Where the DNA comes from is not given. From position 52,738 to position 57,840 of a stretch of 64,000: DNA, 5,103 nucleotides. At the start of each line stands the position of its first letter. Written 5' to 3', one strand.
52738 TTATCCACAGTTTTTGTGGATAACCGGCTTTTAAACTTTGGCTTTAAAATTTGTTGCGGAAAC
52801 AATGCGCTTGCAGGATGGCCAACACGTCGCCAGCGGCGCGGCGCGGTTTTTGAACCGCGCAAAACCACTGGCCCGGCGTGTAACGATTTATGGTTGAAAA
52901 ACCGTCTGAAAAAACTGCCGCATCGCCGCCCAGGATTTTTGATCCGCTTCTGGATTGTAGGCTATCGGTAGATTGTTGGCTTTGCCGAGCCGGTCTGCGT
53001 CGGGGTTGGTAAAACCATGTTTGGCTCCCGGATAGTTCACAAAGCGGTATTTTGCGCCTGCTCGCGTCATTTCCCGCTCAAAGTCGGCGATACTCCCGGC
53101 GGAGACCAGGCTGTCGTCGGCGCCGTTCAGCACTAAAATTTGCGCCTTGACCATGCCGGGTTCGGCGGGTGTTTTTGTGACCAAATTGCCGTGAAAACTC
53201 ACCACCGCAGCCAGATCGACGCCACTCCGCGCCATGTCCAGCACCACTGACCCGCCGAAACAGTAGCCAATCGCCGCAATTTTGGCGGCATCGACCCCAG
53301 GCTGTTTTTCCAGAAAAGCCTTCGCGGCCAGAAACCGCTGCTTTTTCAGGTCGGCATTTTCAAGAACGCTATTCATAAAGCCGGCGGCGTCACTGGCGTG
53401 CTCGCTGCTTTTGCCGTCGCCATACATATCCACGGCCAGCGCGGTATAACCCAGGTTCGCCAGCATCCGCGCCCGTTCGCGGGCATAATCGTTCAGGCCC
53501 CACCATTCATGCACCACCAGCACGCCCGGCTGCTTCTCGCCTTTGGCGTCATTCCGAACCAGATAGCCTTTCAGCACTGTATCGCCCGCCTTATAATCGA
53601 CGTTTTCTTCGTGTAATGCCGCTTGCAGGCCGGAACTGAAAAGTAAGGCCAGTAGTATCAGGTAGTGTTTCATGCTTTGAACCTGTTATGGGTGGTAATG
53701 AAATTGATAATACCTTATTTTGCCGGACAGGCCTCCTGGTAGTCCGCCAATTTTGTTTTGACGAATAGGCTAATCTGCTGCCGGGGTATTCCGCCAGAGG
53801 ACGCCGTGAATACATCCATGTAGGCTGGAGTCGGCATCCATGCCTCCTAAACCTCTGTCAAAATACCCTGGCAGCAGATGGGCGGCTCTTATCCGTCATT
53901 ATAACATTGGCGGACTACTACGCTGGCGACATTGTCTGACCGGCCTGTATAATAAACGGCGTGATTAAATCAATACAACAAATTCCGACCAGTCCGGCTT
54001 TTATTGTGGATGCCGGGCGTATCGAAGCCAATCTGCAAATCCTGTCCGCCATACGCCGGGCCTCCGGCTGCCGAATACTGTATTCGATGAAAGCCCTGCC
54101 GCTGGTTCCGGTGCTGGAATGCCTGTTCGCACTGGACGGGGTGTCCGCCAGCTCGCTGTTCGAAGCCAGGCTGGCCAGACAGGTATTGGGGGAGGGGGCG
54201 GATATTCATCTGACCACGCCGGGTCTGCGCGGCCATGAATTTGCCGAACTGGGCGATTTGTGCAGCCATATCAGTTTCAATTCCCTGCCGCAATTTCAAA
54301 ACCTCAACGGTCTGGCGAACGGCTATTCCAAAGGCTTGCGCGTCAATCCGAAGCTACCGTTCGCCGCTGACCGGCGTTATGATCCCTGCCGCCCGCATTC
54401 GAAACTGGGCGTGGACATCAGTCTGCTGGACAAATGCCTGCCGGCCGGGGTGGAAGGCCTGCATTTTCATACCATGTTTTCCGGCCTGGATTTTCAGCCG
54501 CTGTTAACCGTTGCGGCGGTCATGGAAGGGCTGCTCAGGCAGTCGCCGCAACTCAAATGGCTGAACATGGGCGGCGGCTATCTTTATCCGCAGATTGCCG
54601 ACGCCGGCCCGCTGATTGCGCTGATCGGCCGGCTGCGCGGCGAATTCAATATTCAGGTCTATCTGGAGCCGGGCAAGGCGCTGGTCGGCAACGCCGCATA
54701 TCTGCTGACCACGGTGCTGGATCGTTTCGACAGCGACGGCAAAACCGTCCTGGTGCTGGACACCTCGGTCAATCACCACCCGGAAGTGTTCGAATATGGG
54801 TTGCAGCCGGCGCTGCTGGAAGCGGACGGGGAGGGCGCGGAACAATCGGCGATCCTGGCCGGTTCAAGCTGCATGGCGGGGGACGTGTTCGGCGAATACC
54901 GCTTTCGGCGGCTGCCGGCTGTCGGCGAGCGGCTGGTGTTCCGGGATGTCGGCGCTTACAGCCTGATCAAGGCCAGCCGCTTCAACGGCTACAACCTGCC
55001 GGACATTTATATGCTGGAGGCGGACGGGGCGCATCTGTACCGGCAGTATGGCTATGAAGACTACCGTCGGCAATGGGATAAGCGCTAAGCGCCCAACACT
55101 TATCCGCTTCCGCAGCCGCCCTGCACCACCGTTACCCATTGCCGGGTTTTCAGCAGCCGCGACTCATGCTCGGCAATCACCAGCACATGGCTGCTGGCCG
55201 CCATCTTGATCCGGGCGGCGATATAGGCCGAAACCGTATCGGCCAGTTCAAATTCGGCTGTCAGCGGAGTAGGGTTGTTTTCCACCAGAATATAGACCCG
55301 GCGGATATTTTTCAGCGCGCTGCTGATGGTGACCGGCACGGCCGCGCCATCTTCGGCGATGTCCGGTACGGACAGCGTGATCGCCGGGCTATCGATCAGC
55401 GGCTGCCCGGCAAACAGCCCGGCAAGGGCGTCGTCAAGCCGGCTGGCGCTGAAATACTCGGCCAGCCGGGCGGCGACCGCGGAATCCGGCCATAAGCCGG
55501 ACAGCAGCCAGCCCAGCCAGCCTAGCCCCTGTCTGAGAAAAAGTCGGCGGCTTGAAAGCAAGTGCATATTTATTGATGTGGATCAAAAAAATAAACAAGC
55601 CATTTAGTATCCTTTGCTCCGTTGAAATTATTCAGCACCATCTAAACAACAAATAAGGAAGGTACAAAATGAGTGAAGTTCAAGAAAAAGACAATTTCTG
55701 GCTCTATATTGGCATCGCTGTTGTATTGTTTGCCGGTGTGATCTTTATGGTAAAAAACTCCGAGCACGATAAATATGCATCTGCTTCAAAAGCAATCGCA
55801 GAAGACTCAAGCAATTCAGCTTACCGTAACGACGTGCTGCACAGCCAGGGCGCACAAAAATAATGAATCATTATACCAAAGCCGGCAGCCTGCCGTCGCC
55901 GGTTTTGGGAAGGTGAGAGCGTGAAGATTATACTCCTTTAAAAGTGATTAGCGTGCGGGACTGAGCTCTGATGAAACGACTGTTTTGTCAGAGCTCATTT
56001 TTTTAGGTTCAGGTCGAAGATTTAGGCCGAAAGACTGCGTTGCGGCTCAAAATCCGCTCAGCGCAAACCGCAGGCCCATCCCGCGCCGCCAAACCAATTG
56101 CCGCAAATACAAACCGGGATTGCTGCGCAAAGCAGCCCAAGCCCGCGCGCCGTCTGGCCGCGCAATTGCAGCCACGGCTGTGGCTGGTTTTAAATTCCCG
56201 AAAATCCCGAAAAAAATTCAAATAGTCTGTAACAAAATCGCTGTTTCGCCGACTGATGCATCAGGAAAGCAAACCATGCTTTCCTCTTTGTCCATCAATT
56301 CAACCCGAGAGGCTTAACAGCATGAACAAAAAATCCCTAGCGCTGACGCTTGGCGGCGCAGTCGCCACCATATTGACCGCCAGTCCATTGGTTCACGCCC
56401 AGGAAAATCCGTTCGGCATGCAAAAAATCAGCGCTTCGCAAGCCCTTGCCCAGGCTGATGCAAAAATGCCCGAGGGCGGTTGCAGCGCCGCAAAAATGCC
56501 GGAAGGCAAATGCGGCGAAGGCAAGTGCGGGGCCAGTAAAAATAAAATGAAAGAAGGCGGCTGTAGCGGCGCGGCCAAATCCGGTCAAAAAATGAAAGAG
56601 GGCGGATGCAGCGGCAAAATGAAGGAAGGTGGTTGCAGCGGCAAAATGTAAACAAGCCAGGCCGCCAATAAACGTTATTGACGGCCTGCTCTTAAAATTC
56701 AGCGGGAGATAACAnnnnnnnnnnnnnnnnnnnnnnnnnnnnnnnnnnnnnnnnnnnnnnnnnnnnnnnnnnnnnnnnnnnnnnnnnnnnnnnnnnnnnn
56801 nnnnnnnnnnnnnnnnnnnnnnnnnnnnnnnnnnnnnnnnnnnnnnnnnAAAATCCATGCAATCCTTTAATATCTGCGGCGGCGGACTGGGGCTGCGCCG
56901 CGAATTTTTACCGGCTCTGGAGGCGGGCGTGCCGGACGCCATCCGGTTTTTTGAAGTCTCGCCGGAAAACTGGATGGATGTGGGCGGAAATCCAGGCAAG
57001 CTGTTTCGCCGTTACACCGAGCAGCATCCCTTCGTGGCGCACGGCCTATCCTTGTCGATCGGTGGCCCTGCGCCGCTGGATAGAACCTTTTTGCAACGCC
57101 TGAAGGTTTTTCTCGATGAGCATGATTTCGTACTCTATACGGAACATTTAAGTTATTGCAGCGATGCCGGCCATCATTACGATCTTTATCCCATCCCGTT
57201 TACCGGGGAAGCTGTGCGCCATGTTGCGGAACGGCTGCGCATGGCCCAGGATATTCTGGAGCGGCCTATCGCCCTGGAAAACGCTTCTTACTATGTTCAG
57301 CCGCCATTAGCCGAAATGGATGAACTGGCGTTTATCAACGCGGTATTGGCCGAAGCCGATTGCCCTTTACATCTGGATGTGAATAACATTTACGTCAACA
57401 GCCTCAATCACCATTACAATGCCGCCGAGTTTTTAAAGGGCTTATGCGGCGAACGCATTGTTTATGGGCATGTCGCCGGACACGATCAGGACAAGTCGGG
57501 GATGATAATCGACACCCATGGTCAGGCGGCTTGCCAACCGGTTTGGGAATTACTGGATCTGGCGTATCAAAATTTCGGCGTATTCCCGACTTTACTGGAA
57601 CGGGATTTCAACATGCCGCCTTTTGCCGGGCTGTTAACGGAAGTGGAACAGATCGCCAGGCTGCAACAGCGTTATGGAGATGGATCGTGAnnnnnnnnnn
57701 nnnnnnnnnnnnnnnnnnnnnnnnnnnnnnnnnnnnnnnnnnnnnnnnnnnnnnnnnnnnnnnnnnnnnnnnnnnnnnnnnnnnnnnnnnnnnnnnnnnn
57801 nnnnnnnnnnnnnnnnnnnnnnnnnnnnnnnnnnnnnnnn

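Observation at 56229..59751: Compact MNIO (DUF692) RiPP operon with a secreted six-Cys repeat precursor, DUF2063, DoxX and its own ECF sigma/anti-sigma pair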

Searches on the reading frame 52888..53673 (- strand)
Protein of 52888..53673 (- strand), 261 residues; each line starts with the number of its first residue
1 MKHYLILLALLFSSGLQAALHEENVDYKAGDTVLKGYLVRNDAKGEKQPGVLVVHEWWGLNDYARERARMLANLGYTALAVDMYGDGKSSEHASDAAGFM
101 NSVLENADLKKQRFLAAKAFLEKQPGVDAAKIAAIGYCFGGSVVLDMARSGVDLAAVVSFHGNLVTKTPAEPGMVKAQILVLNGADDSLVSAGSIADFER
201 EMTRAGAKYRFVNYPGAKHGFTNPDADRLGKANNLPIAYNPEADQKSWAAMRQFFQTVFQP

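Call 62: search_protein_families(library=pfam, proteins=[window:52888-53673:-], max_evalue=0.001)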
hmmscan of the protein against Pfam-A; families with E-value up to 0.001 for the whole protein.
window:52888-53673:- (261 aa): 6 families
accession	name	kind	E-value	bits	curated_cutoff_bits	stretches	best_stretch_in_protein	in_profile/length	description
PF01738.24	DLH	-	2.3e-49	168.3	21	1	35-258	2-216/217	Dienelactone hydrolase family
PF00326.27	Peptidase_S9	-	1.4e-08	34.9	22.6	0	175-228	143-196/213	Prolyl oligopeptidase family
PF08840.17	BAAT_C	-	3.8e-08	34.1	20.9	1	114-166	6-58/210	BAAT / Acyl-CoA thioester hydrolase C terminal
PF12146.15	Hydrolase_4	-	2.3e-06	27.5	27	0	66-149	22-95/239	Serine aminopeptidase, S33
PF12697.13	Abhydrolase_6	-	9.8e-05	23.5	26.3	1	67-191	17-117/217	Alpha/beta hydrolase family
PF02230.22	Abhydrolase_2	-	0.00059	20.2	23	1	94-220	78-200/217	Phospholipase/Carboxylesterase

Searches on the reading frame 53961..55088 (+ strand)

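Call 62: search_protein_families(library=pfam, proteins=[window:53961-55088:+], max_evalue=0.001)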
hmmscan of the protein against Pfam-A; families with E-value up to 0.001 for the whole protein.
window:53961-55088:+ (375 aa): 1 family
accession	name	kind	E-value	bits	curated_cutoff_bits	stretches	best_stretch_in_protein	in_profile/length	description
PF00278.28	Orn_DAP_Arg_deC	-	4.1e-10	40.2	23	1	141-331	5-95/95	Pyridoxal-dependent decarboxylase, C-terminal sheet domain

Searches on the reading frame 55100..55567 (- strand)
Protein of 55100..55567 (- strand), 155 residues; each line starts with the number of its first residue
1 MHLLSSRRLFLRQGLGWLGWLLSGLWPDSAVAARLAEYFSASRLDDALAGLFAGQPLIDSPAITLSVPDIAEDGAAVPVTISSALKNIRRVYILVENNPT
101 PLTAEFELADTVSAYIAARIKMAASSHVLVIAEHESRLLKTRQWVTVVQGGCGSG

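Call 62: search_protein_families(library=pfam, proteins=[window:55100-55567:-], max_evalue=0.001)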
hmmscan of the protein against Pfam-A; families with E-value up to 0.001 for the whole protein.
window:55100-55567:- (155 aa): 1 family
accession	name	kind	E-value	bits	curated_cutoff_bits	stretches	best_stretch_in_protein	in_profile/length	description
PF13501.12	SoxY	-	8.2e-28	97.3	28.4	1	51-152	4-112/112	Sulfur oxidation protein SoxY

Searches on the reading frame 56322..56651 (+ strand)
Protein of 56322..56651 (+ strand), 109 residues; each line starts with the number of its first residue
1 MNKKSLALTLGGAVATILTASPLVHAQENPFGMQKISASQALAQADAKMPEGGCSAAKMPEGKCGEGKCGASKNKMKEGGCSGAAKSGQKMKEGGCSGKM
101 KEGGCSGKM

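Call 3: search_protein_families(library=pfam, proteins=[window:56322-56651:+], max_evalue=0.1)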
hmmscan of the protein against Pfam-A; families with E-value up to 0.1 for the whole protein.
window:56322-56651:+ (109 aa): 0 families

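Call 4: search_protein_families(library=ncbifam, proteins=[window:56322-56651:+], max_evalue=0.1)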
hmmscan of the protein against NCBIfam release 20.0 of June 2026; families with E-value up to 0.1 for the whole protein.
window:56322-56651:+ (109 aa): 2 families
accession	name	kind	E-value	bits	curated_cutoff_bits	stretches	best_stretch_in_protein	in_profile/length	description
NF050137.2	KCGExKCG_twice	domain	0.00013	21.6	19.5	1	61-89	1-28/29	HvfA family oxazolone/thioamide-modified RiPP metallophore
NF050188.1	OxThioModRiPPHvfA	equivalog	0.00067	20.2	95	1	37-108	23-96/96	oxazolone/thioamide-modified RiPP metallophore HvfA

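Call 78: find_homologous_proteins(query=window:56322-56648:+, max_evalue=0.001)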
Query window:56322-56648:+ (109 aa): 249 proteins with E <= 0.001 among 419 candidates; the best 120 are listed.
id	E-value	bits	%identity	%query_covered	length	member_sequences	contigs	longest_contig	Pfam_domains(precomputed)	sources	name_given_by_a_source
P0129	3.7e-60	219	100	100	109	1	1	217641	-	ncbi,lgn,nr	ncbi:MAG: hypothetical protein PHW13_00565 [Methylococcales bacterium]|nr:hypothetical protein [Meth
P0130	1.6e-50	188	85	100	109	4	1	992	-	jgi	jgi:uncharacterized low-complexity protein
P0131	2.1e-49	184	84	100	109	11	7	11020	-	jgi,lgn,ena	jgi:uncharacterized low-complexity protein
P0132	2.8e-49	184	83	100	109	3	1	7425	-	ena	-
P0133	2.1e-47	178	83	100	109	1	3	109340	-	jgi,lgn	-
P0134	2.3e-47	178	83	100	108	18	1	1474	-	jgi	-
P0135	2.8e-47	177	80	100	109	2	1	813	-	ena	-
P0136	1.5e-46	175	81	100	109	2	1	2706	-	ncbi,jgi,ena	-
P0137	2.1e-46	175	81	100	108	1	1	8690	-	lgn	-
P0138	5.1e-46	173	83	100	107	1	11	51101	-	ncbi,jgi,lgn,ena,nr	ncbi:MAG: hypothetical protein Q7U38_15135 [Methylobacter sp.]|nr:hypothetical protein [Methylobacte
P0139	8.2e-46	173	77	100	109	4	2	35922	-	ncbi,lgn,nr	ncbi:MAG: hypothetical protein Q8Q54_15510 [Methylococcales bacterium]|nr:hypothetical protein [Meth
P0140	1.5e-45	172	81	100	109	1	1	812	-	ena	-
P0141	1.9e-45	171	79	98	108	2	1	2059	-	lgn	-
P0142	2.4e-45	171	85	92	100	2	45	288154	-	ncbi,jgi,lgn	-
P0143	3.6e-45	171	79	100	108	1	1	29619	-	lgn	-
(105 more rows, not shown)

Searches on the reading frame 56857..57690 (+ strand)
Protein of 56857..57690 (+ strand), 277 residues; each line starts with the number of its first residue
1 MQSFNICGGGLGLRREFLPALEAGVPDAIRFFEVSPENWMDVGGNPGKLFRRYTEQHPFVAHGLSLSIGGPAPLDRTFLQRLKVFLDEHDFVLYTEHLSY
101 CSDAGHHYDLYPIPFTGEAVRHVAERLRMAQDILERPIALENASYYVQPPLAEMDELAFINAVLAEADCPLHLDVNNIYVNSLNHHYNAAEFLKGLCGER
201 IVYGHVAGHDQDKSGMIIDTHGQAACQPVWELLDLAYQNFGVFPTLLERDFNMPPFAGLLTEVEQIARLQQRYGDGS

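Call 3: search_protein_families(library=pfam, proteins=[window:56857-57690:+], max_evalue=0.1)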
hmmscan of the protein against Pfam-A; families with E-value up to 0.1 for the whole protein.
window:56857-57690:+ (277 aa): 1 family
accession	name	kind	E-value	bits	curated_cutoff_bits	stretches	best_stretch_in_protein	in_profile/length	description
PF05114.20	MbnB_TglH_ChrH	-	6.5e-97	324.3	25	1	10-270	3-262/263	RiPP precursor modification enzyme MbnB/TglH/ChrH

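Call 4: search_protein_families(library=ncbifam, proteins=[window:56857-57690:+], max_evalue=0.1)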
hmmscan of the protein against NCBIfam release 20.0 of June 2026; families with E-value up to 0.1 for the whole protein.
window:56857-57690:+ (277 aa): 5 families
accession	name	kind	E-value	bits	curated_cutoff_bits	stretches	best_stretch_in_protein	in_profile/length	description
NF003818.2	PRK05409.1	equivalog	4.8e-118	393.5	360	1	9-270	2-264/264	HvfB family MNIO-type RiPP peptide maturase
NF050167.1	MNIO_BufB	equivalog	2.2e-73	246.8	310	1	10-266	2-261/262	MNIO family bufferin maturase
NF050151.1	RiPP_MNIO_ApyH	equivalog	1e-19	70.8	400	1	53-239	51-248/283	multinuclear non-heme iron-dependent oxidative enzyme ApyH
NF050165.1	MNIO_ChrH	equivalog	2.3e-10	40.1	600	1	48-214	48-216/363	MNIO family chryseobactin maturase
TIGR04159.2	methbact_MbnB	equivalog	9.2e-05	22.1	325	1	77-238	68-226/261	methanobactin biosynthesis protein MbnB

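Call 14: find_related_loci(query=window:56857-57687:+, collection=genome_contigs, flank=6000)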
Query window:56857-57687:+ (277 aa) in genome_contigs; peptide patterns used: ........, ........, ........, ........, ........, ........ (x = any residue, [..] = any of these).
93 stretches matched a pattern; 57 encode a relative of the query (tblastn E <= 1e-3); 57 distinct loci.
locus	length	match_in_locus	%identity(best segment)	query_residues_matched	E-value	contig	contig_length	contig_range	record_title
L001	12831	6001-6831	84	1-277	9e-159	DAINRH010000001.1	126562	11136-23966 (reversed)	MAG TPA_asm: Methylobacter sp. isolate CTOTU25073 NODE_22_length_126562_cov_9.628969, whole genome shotgun sequence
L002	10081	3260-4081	82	1-274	4e-156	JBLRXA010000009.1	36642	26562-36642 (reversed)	MAG: Methylobacter sp. isolate TamC05-25 NODE_643_length_36642_cov_5.917676, whole genome shotgun sequence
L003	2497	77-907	80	1-277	4e-166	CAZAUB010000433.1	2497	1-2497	MAG TPA_asm: uncultured Methylobacter sp. isolate SRP119689_co1_215 genome assembly, contig: NODE_78582_length_2497_cov_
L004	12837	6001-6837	80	1-277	4e-153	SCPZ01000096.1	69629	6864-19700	MAG: Methylobacter sp. isolate DP16D_bin.19 DP16D_bin.19-74748, whole genome shotgun sequence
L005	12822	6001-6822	80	1-274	8e-153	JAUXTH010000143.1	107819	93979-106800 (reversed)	MAG: Methylobacter sp. isolate C13_maxbin.026_sub C13_k141_76730, whole genome shotgun sequence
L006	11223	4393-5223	79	1-277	1e-152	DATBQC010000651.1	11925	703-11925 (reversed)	MAG TPA_asm: Methylobacter sp. isolate SMAG_U4093 k141_281757, whole genome shotgun sequence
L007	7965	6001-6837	80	1-277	2e-152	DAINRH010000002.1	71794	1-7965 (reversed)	MAG TPA_asm: Methylobacter sp. isolate CTOTU25073 NODE_52_length_71794_cov_9.650079, whole genome shotgun sequence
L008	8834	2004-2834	81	1-277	8e-153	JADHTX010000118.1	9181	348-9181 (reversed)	MAG: Methylobacter sp. isolate BS150m-G31 BS-150m-C7071, whole genome shotgun sequence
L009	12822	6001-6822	80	1-274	5e-152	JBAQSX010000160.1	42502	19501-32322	MAG: Methylococcaceae bacterium isolate MFD12014_ilm_asm_bin15 k127_126488, whole genome shotgun sequence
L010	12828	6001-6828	80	1-276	6e-152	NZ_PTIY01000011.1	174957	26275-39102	Methylobacter tundripaludum strain OWC-G53F Ga0139037_111, whole genome shotgun sequence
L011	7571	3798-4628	80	1-277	1e-151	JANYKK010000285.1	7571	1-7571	MAG: Methylobacter sp. isolate GL140_5_metabinner_164_sub GL140_5_k141_77374, whole genome shotgun sequence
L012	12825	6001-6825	80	1-275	9e-151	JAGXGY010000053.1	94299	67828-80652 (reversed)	MAG: Methylobacter sp. isolate LH_M5 k141_1173396, whole genome shotgun sequence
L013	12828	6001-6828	79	1-275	6e-151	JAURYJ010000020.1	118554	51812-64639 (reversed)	MAG: Methylobacter sp. isolate E2_concoct.bin.55 E2_k141_17664, whole genome shotgun sequence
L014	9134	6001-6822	79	1-274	1e-150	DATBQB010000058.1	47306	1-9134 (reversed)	MAG TPA_asm: Methylobacter sp. isolate SMAG_U4092 k141_393133, whole genome shotgun sequence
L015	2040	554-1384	79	1-277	3e-161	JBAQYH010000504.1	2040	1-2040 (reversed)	MAG: Methylobacter sp. isolate MFD12011_ilm_asm_bin36 k127_108413, whole genome shotgun sequence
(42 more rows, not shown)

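Call 68: search_protein_families(library=pfam, proteins=[L010:5585-5977:+], max_evalue=0.01)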
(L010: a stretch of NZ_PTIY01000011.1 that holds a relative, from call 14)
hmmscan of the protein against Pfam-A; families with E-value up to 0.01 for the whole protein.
L010:5585-5977:+ (130 aa): 3 families
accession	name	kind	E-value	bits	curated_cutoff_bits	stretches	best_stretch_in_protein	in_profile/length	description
PF02627.25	CMD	-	5.2e-20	71.7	23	1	44-123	2-81/84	Carboxymuconolactone decarboxylase family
PF10778.14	DehI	-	7.8e-06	26.4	28.9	1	31-79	2-50/148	Halocarboxylic acid dehydrogenase DehI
PF04636.18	PA26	-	0.009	15.5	29.4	1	32-92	35-96/445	PA26 p53-induced protein (sestrin)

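Call 74: search_solved_structures(query=window:56857-57687:+, max_evalue=0.00001)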
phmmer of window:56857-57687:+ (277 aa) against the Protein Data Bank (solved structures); distinct sequences matched with E-value up to 0.00001: 2.
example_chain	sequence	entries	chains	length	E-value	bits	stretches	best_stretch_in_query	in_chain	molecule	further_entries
3bww_A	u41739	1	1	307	4.5e-71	243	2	8-215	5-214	Protein of unknown function DUF692/COG3220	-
8hci_D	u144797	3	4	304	9.7e-16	61.4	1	110-234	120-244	DUF692 family protein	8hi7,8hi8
